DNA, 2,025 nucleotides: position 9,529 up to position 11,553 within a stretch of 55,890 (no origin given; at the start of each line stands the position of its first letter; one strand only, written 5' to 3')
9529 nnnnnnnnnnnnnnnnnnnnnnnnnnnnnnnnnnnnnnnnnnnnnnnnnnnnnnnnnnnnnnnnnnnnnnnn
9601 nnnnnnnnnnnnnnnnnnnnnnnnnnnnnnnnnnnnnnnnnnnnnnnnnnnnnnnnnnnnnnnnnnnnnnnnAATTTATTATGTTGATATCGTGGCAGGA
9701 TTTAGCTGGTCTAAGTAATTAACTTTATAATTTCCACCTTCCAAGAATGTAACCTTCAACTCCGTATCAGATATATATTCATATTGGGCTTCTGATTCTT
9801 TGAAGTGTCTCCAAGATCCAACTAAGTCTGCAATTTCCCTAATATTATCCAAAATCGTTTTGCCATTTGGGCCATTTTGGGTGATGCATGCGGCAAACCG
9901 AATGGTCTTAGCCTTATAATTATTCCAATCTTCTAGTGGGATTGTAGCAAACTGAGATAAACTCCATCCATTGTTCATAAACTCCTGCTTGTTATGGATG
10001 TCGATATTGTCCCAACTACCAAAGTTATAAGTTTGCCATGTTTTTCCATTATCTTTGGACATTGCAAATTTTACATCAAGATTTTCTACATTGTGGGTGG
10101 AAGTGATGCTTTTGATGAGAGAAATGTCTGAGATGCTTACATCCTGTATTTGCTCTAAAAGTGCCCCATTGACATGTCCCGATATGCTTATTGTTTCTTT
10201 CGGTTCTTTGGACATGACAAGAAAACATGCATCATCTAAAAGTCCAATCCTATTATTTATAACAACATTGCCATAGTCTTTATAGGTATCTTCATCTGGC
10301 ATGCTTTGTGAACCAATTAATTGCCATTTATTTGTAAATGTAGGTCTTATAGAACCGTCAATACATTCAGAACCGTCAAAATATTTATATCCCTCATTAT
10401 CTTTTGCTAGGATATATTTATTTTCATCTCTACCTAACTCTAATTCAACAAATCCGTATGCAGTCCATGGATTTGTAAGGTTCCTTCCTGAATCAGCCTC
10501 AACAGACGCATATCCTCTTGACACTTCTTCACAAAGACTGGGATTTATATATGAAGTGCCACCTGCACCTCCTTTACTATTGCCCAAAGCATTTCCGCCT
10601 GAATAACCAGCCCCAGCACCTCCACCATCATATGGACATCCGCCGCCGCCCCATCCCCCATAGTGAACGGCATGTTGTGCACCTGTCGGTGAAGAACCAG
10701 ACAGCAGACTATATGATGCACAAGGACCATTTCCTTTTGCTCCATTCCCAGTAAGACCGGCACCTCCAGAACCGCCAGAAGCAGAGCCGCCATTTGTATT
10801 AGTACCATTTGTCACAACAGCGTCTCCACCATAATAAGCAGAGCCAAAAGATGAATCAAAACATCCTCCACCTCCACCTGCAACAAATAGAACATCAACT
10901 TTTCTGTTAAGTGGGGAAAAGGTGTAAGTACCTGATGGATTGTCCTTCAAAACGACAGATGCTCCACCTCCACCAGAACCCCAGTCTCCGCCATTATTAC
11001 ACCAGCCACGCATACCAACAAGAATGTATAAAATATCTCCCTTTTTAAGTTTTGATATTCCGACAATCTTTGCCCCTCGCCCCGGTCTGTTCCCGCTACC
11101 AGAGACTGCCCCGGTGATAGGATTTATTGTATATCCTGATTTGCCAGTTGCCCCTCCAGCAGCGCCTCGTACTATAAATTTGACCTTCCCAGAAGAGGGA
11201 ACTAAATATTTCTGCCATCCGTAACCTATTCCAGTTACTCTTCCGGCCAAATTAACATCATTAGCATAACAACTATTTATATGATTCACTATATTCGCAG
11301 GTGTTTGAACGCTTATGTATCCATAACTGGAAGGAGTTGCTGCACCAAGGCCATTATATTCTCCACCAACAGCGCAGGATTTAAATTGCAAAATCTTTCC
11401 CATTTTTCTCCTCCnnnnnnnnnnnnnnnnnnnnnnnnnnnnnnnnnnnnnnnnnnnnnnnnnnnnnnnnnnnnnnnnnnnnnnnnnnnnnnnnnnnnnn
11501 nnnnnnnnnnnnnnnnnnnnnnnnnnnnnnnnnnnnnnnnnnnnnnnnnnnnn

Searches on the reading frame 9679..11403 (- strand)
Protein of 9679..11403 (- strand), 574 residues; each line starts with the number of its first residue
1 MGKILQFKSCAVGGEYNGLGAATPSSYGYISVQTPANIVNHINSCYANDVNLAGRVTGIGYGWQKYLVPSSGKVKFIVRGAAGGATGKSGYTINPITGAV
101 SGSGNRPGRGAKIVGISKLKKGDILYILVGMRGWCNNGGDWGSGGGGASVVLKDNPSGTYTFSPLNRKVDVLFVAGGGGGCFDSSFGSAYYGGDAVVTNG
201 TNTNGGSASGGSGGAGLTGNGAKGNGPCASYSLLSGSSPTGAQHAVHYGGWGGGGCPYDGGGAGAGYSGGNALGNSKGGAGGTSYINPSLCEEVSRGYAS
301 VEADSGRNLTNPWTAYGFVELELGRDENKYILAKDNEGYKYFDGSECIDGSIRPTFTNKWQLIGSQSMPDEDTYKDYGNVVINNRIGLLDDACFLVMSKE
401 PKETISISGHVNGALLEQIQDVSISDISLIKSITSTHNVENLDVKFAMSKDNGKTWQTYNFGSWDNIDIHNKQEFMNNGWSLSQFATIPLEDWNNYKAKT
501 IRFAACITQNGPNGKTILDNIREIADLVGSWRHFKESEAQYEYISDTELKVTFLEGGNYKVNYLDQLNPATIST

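Call 57: search_protein_families(library=phrogs, max_evalue=0.00001, proteins=[window:9679-11403:-])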
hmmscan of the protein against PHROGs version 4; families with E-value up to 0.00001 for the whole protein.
window:9679-11403:- (574 aa): 4 families
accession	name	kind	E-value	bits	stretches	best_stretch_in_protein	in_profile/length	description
phrog_15809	-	unknown function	5.9e-15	56.2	1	407-563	206-362/362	-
phrog_7388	-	unknown function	1.7e-09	38.3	1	64-339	14-232/455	-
phrog_5811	-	unknown function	4.1e-09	36.9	1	67-498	18-430/571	-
phrog_22713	-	unknown function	2.5e-06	28.1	1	29-287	4-252/401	-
